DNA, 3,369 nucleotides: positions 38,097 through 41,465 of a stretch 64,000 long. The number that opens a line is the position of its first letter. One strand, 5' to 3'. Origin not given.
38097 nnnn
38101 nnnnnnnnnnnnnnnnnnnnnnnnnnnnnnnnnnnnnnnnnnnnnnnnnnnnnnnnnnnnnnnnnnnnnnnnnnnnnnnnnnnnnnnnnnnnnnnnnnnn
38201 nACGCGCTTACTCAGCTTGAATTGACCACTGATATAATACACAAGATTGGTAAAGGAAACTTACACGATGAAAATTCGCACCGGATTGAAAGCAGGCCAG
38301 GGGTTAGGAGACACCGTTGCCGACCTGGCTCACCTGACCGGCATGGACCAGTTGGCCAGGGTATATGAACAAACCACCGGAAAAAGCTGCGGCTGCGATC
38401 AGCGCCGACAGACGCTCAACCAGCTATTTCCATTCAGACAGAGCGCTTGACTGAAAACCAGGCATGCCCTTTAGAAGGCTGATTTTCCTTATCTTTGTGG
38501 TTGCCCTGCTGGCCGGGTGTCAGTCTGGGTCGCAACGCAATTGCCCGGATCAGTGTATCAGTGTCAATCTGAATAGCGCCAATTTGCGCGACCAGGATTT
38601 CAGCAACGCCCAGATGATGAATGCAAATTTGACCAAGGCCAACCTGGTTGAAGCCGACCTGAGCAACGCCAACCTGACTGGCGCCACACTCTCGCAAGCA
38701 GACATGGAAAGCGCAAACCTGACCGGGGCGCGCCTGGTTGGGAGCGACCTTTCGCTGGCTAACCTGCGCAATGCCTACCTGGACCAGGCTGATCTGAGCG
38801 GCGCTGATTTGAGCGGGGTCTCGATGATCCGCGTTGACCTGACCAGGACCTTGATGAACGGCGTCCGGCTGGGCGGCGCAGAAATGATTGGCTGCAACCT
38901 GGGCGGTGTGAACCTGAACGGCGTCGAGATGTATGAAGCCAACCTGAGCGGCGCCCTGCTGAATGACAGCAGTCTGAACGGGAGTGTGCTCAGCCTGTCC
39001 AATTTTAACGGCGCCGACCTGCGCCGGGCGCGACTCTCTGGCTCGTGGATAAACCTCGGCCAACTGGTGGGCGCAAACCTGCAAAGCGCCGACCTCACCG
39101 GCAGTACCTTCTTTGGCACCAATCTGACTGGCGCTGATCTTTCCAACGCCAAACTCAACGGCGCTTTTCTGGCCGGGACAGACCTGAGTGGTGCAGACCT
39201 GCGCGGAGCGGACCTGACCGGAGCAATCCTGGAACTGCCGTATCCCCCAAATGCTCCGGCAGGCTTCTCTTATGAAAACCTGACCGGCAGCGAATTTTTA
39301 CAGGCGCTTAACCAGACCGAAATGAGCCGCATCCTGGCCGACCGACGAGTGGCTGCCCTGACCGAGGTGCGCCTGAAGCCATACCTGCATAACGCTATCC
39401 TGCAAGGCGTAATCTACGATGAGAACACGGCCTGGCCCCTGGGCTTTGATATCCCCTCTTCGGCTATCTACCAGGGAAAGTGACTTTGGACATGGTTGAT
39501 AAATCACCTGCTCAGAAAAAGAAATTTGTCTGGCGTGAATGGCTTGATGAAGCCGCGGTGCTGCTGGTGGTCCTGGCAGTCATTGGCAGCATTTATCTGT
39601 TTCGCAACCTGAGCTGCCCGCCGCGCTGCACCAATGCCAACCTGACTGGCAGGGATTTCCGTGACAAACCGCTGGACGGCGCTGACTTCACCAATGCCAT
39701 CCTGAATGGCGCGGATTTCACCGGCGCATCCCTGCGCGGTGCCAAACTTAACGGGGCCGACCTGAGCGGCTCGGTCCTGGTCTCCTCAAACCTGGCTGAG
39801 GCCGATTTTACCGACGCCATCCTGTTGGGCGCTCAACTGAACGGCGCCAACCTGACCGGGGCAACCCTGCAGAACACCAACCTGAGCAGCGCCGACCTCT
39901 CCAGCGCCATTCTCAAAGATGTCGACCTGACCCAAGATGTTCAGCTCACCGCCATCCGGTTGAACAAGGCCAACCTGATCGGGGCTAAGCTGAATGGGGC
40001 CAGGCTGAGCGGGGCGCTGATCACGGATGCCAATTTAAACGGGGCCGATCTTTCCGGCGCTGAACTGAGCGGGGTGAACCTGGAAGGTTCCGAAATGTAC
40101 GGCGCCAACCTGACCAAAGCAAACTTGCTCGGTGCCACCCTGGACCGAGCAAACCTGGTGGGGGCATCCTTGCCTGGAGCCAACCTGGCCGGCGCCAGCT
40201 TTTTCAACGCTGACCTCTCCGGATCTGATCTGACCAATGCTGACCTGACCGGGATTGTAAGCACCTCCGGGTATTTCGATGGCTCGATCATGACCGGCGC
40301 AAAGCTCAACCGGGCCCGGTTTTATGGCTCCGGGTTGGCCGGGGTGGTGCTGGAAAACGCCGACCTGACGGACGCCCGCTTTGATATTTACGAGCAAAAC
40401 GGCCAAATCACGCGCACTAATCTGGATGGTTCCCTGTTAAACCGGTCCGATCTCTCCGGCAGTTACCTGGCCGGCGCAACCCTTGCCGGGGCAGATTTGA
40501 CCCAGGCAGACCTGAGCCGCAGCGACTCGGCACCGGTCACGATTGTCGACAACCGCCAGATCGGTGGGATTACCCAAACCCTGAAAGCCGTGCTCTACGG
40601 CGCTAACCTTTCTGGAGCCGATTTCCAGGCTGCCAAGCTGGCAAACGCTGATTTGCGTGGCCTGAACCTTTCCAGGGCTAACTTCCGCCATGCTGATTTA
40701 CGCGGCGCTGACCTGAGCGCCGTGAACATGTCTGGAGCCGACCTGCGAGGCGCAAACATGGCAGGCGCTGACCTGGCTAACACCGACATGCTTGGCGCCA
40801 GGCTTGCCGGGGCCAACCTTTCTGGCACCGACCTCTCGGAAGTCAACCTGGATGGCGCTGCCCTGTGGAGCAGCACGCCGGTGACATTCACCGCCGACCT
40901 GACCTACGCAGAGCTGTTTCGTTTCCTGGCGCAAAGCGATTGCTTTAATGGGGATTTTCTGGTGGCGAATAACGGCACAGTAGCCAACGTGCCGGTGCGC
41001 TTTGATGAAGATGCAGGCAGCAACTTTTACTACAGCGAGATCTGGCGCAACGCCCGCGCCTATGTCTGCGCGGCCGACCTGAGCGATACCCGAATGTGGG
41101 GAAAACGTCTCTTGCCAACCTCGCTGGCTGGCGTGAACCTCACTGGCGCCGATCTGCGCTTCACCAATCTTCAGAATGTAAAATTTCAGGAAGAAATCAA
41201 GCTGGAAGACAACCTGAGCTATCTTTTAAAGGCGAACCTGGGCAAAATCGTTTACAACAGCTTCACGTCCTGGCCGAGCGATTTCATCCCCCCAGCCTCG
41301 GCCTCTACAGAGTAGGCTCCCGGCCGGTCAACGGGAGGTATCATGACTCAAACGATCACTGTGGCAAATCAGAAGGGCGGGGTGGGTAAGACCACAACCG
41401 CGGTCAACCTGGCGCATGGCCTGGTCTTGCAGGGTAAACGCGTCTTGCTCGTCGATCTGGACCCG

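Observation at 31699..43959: Candidate undescribed peptide-export and membrane system built around a heterodimeric C39 ABC exporter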

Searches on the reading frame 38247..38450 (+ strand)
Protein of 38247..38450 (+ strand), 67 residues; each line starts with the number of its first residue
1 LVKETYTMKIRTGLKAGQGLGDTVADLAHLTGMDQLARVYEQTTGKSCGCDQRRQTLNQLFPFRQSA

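Call 3: search_protein_families(library=pfam, proteins=[window:38247-38450:+], max_evalue=0.01)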
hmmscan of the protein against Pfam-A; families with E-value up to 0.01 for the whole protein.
window:38247-38450:+ (67 aa): 0 families

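Call 4: search_protein_families(library=ncbifam, proteins=[window:38247-38450:+], max_evalue=0.01)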
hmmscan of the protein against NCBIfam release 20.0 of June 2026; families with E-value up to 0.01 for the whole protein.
window:38247-38450:+ (67 aa): 0 families

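Call 19: find_homologous_proteins(query=window:38268-38447:+, max_evalue=10)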
Query seq(60 aa) (60 aa): 47 proteins with E <= 10 among 47 candidates.
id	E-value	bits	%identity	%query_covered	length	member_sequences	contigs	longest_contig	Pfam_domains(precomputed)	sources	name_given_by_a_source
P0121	1.0e-28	115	87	100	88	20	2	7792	-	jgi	jgi:hypothetical protein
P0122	5.6e-28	112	88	100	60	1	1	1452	-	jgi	jgi:hypothetical protein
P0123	1.1e-27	112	87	100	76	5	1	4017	-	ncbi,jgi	jgi:hypothetical protein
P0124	1.5e-27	111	88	100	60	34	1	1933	-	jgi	jgi:hypothetical protein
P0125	1.8e-27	111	85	100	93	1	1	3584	-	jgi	jgi:hypothetical protein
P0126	3.5e-27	110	87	100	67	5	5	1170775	-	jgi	jgi:hypothetical protein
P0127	5.8e-27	109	85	100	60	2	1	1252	-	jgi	jgi:hypothetical protein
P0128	6.1e-27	109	85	100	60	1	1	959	-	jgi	jgi:hypothetical protein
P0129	9.2e-27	109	85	100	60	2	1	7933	-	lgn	-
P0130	1.9e-26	108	78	100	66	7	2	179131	-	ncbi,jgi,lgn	jgi:hypothetical protein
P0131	2.4e-26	107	78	98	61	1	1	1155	-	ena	-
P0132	3.2e-26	107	78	98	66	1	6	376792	-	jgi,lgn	jgi:hypothetical protein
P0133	3.4e-26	107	88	98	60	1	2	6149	-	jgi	jgi:hypothetical protein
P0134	1.2e-25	105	76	98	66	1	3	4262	-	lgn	-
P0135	3.6e-25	104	87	92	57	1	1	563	-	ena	-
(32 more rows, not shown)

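Call 20: search_dna_similar(query=window:38268-38447:+, collection=phages, mode=protein, max_evalue=10)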
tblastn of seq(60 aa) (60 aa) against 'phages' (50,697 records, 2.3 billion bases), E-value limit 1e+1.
Records with a match: 3; places in all: 3; records where one place covers at least 80% of the query: 2.
Best place of each record, by identity: <60% 3.
By first word of the organism name: Microcystis 1; Caudoviricetes 1; Microbacterium 1.
By host as written in the record: Microcystis elabens 1; - 1; Microbacterium foliorum NRRL B-24224 1.
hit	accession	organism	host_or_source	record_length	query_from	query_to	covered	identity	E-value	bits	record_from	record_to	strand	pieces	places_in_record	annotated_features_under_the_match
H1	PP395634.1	Microcystis phage Mel-JY01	Microcystis elabens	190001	8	57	83%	41.2%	4e-7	50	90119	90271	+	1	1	hypothetical protein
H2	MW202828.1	Caudoviricetes sp.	Manatee Spring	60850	11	58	80%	36.7%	4e-6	47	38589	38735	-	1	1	hypothetical protein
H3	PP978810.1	Microbacterium phage Htur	Microbacterium foliorum NRRL B-24224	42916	3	47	75%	36.7%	4e+0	30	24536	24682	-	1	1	33: DNA helicase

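Call 21: get_annotated_region(hit=H1, flank=3000)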
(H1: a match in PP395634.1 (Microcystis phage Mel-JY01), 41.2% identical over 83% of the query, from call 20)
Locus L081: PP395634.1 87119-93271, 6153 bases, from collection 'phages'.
description: Microcystis phage Mel-JY01, complete genome.
organism: Microcystis phage Mel-JY01 (NCBI taxid 3126653)
taxonomy: Viruses; Duplodnaviria; Heunggongvirae; Uroviricota; Caudoviricetes
host: Microcystis elabens; source: -; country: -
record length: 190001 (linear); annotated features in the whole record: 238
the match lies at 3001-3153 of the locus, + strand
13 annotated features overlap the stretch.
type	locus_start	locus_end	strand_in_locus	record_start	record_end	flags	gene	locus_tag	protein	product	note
CDS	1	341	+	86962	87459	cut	-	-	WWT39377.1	methyltransferase domain containing protein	-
CDS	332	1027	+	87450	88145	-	-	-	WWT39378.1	hypothetical protein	-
CDS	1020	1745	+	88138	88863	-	-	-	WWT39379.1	hypothetical protein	-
CDS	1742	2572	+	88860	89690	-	-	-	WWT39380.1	putative glycosyltransferases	COG1216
CDS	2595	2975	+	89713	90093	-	-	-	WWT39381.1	hypothetical protein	-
CDS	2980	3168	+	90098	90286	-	-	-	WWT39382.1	hypothetical protein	-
CDS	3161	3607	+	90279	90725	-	-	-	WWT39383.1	hypothetical protein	-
CDS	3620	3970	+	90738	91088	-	-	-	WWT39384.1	hypothetical protein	-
CDS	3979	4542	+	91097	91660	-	-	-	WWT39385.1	hypothetical protein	-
CDS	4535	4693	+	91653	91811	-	-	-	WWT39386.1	hypothetical protein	-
CDS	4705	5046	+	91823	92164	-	-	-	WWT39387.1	hypothetical protein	-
CDS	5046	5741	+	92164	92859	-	-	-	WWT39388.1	polypeptide deformylase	-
CDS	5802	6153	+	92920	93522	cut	-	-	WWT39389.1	putative chitinase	COG3179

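Call 22: get_annotated_region(hit=H2, flank=3000)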
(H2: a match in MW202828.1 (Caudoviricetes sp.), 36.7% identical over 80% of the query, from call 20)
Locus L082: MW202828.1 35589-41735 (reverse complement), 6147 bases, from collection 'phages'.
description: Podoviridae sp. isolate ctfjg026, complete genome.
organism: Caudoviricetes sp. (NCBI taxid 2832643)
taxonomy: Viruses; Duplodnaviria; Heunggongvirae; Uroviricota; Caudoviricetes
host: -; source: Manatee Spring; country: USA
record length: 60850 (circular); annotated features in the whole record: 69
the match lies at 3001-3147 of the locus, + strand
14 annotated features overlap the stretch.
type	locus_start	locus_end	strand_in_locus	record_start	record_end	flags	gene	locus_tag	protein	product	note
CDS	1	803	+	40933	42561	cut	-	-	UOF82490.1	groeL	-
CDS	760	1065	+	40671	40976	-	-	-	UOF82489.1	chaperonin 10 kd subunit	-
CDS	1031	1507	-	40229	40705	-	-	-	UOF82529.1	repressor protein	-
CDS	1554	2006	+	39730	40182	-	-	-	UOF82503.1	hnh endonuclease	-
CDS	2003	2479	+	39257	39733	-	-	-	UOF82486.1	prophage lp2 protein 33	-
CDS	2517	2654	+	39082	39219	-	-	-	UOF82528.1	hypothetical protein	-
CDS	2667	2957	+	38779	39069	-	-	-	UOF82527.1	hypothetical protein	-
CDS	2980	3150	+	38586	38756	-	-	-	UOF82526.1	hypothetical protein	-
CDS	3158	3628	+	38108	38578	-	-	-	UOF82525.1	hypothetical protein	-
CDS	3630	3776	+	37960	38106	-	-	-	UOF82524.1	hypothetical protein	-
CDS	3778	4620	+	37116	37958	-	-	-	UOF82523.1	hypothetical protein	-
CDS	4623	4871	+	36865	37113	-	-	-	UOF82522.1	hypothetical protein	-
CDS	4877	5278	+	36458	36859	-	-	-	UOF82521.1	hypothetical protein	-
CDS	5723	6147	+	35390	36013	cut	-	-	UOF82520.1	hypothetical protein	-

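Call 25: search_protein_families(library=phrogs, proteins=[window:38268-38447:+], max_evalue=1)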
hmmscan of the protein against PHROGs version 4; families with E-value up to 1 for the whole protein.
seq(60 aa): 0 families

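Call 31: search_protein_representatives(alignment_id=A2)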
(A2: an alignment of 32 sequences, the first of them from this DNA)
Query: 32 sequences, 61 profile positions. Proteins with E-value up to 0.001 (for the whole library): 1980; up to 1e-10: 290; up to 1e-30: 0. The best 150 are listed.
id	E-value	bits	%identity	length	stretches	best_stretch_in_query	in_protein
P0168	3.6e-24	100.4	-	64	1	1-58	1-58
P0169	5.5e-23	96.7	-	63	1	1-56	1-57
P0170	1.1e-22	95.7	-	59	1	1-57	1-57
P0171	6.5e-22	93.2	-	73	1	2-55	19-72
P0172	6.5e-21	90.0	-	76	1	1-59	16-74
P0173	4.2e-20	87.4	-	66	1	1-56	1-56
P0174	7.6e-20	86.6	-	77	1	1-56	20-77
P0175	9.2e-20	86.3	-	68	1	1-55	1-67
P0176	1.2e-19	85.9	-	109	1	11-58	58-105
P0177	1.3e-19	85.8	-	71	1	2-55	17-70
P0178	2.0e-19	85.3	-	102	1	11-58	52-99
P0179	3.8e-19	84.4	-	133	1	6-59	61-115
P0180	4.9e-19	84.0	-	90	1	7-58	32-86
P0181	5.4e-19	83.9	-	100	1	2-55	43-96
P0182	7.3e-19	83.5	-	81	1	11-58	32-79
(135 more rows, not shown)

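Call 54: search_protein_families(library=padloc, proteins=[window:38268-38450:+], max_evalue=0.001)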
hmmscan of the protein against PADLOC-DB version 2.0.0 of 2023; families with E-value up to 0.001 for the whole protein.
window:38268-38450:+ (60 aa): 0 families

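Call 64: search_protein_families(library=pfam, proteins=[window:38268-38447:+], max_evalue=1)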
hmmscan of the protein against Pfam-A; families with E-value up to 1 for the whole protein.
seq(60 aa): 0 families

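Call 80: predict_structure(alignment_id=A2)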
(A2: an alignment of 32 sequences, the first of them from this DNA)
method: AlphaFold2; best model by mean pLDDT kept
length: 60 residues; sequences in the alignment: 32
mean_pLDDT: 56.1   pTM: 0.29
mean pLDDT of the five models: 56.1, 54.3, 51.4, 48.8, 48.4
residues with pLDDT >= 90: 0; 70-90: 2; 50-70: 40; < 50: 18
segments of 3 or more residues with pLDDT < 50: 1-12, 55-60
pLDDT, mean of each block of 10 residues (from residue 1): 44 56 62 66 61 49
secondary structure, 60 per line:
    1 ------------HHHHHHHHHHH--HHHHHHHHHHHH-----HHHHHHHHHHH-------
elements in order: H13-23 H26-37 H43-53
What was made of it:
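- Tried and rejected: The AF2 model has low confidence (pLDDT 56, call 80), so I did not search folds with it.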

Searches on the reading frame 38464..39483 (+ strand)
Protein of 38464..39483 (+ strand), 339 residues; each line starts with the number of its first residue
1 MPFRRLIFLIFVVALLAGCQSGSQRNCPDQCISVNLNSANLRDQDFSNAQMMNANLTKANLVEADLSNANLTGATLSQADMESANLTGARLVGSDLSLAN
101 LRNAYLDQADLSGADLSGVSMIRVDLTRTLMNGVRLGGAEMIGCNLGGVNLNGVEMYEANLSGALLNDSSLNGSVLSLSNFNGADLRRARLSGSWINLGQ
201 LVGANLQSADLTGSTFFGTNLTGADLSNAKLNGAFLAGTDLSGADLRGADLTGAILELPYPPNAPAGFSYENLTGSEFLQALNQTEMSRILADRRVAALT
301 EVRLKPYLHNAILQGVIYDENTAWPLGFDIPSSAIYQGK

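Call 3: search_protein_families(library=pfam, proteins=[window:38464-39483:+], max_evalue=0.01)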
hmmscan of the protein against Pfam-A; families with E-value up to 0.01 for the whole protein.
window:38464-39483:+ (339 aa): 4 families
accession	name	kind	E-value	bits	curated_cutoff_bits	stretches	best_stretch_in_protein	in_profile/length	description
PF00805.28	Pentapeptide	-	1.3e-57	191.2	20.2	7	220-257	2-39/40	Pentapeptide repeats (8 copies)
PF13599.13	Pentapeptide_4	-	2.2e-24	85.7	38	4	34-95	16-77/78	Pentapeptide repeat region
PF13576.12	Pentapeptide_3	-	2.9e-23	82.3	27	1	216-254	1-42/48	Pentapeptide repeats (9 copies)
PF25296.1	Decapeptide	-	0.002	18.4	45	1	39-104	5-70/74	Decapeptide repeat region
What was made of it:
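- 38464..39483 (+): Pentapeptide-repeat lipoprotein (339 aa). Pentapeptide, 1.3e-57 (call 3).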

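Call 4: search_protein_families(library=ncbifam, proteins=[window:38464-39483:+], max_evalue=0.01)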
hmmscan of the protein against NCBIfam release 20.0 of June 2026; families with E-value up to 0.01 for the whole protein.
window:38464-39483:+ (339 aa): 17 families
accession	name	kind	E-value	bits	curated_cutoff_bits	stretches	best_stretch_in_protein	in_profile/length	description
NF052603.1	penta_Alr5209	equivalog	8.3e-45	151.5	125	6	57-131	16-90/113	Alr5209 family pentapeptide repeat protein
NF047416.1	penta_HetL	equivalog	4.3e-35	121.1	260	2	79-256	53-218/218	heterocyst differentiation pentapeptide repeat protein HetL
NF011743.0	PRK15196.1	equivalog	8.8e-33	113.6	354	2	47-191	155-294/350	type III secretion system effector PipB2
NF011744.0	PRK15197.1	equivalog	5.3e-27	94.7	274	3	35-110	180-255/291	SPI-2 type III secretion system effector PipB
NF000421.1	penta_rpt_QnrVC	exception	1.7e-19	70.6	460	2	33-214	10-197/218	QnrVC family quinolone resistance pentapeptide repeat protein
NF033086.2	penta_rpt_Qnr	equivalog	2.4e-17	63.4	240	1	31-136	78-193/211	Qnr family pentapeptide repeat protein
NF012152.0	penta_rpt_QnrC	exception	4.9e-17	62.6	500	2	106-255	8-153/221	QnrC family quinolone resistance pentapeptide repeat protein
NF000349.1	mfpA_AE000516.2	equivalog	8.3e-15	55.1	360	3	38-144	56-162/183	pentapeptide repeat protein MfpA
NF000056.3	penta_rpt_QnrS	exception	1.2e-14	54.6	460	2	36-188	33-191/218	QnrS family quinolone resistance pentapeptide repeat protein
NF000420.1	penta_rpt_QnrB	exception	3.2e-14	53.5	460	3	32-153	82-198/214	QnrB family quinolone resistance pentapeptide repeat protein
NF038182.1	penta_rpt_SmQnr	exception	6.3e-14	52.3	460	3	41-136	92-197/215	SmQnr family pentapeptide repeat protein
NF000139.2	penta_rpt_QnrD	exception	1e-13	51.8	425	1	37-140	97-200/214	QnrD family quinolone resistance pentapeptide repeat protein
NF033375.2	penta_rpt_QnrE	exception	2.3e-13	50.6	480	2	43-171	53-181/214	QnrE family quinolone resistance pentapeptide repeat protein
NF000071.4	penta_rpt_QnrA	exception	5.2e-13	49.3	450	2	31-136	84-199/218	QnrA family quinolone resistance pentapeptide repeat protein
NF012151.0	penta_rpt_QnrAS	exception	4.8e-12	46.4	490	2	36-163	59-196/218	QnrAS family quinolone resistance pentapeptide repeat protein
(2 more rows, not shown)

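Call 54: search_protein_families(library=padloc, proteins=[window:38464-39483:+], max_evalue=0.001)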
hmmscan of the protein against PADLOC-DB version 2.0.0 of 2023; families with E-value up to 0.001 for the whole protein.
window:38464-39483:+ (339 aa): 0 families

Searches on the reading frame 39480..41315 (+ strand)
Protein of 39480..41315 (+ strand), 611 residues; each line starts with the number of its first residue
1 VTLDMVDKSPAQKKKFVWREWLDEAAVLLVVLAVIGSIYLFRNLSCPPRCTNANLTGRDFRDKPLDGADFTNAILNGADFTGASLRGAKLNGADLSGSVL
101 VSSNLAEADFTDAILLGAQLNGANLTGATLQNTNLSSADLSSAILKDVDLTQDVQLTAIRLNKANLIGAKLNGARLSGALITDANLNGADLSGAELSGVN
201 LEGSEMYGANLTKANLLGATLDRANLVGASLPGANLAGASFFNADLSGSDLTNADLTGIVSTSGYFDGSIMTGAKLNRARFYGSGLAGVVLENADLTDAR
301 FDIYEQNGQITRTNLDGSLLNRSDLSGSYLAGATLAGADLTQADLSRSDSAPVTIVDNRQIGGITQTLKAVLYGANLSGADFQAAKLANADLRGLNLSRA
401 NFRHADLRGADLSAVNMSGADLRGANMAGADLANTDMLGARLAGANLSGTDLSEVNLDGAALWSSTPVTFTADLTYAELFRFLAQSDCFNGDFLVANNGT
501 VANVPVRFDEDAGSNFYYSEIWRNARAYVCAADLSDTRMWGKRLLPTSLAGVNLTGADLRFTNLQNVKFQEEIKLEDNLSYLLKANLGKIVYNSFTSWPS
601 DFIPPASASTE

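Call 3: search_protein_families(library=pfam, proteins=[window:39480-41315:+], max_evalue=0.01)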
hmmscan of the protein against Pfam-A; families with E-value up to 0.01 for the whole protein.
window:39480-41315:+ (611 aa): 5 families
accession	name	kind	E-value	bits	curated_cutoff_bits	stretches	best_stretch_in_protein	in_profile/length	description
PF00805.28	Pentapeptide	-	1.2e-94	309.6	20.2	12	375-413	1-39/40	Pentapeptide repeats (8 copies)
PF13576.12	Pentapeptide_3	-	3.1e-42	143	27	5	55-98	6-47/48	Pentapeptide repeats (9 copies)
PF13599.13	Pentapeptide_4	-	2.9e-40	136.6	38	6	69-139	7-77/78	Pentapeptide repeat region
PF03573.19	OprD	-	0.00043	19.9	25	0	176-277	130-230/394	outer membrane porin, OprD family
PF25296.1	Decapeptide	-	0.002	18.4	45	0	375-425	14-65/74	Decapeptide repeat region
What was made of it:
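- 39480..41315 (+): Membrane-anchored pentapeptide-repeat protein (611 aa). Pentapeptide, 1.2e-94 (call 3).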

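Call 4: search_protein_families(library=ncbifam, proteins=[window:39480-41315:+], max_evalue=0.01)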
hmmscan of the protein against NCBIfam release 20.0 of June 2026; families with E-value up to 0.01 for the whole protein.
window:39480-41315:+ (611 aa): 18 families
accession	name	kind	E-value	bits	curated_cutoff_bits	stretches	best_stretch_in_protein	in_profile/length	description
NF047416.1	penta_HetL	equivalog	2.6e-64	216.7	260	4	154-347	23-215/218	heterocyst differentiation pentapeptide repeat protein HetL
NF052603.1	penta_Alr5209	equivalog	5.1e-56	187.6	125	5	153-227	17-91/113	Alr5209 family pentapeptide repeat protein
NF011743.0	PRK15196.1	equivalog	2e-52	178.2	354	5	145-300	154-313/350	type III secretion system effector PipB2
NF011744.0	PRK15197.1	equivalog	6.2e-48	163.4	274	4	153-239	183-270/291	SPI-2 type III secretion system effector PipB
NF033086.2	penta_rpt_Qnr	equivalog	9.8e-35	120.2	240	3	202-353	44-186/211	Qnr family pentapeptide repeat protein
NF000349.1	mfpA_AE000516.2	equivalog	3.2e-31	108.5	360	5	104-171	83-149/183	pentapeptide repeat protein MfpA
NF000420.1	penta_rpt_QnrB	exception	8.8e-29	101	460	4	165-351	4-182/214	QnrB family quinolone resistance pentapeptide repeat protein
NF033375.2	penta_rpt_QnrE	exception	8.2e-27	94.6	480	3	53-197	18-162/214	QnrE family quinolone resistance pentapeptide repeat protein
NF000421.1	penta_rpt_QnrVC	exception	1.4e-26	93.7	460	3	64-200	53-188/218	QnrVC family quinolone resistance pentapeptide repeat protein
NF000071.4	penta_rpt_QnrA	exception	2.6e-26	92.8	450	4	203-354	51-193/218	QnrA family quinolone resistance pentapeptide repeat protein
NF012152.0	penta_rpt_QnrC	exception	2.5e-25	89.7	500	3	174-348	21-187/221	QnrC family quinolone resistance pentapeptide repeat protein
NF000139.2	penta_rpt_QnrD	exception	1.2e-24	87.5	425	2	375-465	48-139/214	QnrD family quinolone resistance pentapeptide repeat protein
NF000056.3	penta_rpt_QnrS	exception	1.4e-23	83.7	460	3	372-459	74-161/218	QnrS family quinolone resistance pentapeptide repeat protein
NF038182.1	penta_rpt_SmQnr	exception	9.8e-23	81.1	460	5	373-428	143-198/215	SmQnr family pentapeptide repeat protein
NF012151.0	penta_rpt_QnrAS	exception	1.2e-20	74.5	490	3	200-349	48-188/218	QnrAS family quinolone resistance pentapeptide repeat protein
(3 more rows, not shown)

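Call 54: search_protein_families(library=padloc, proteins=[window:39480-41315:+], max_evalue=0.001)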
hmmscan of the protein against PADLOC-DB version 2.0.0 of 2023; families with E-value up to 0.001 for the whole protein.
window:39480-41315:+ (611 aa): 0 families
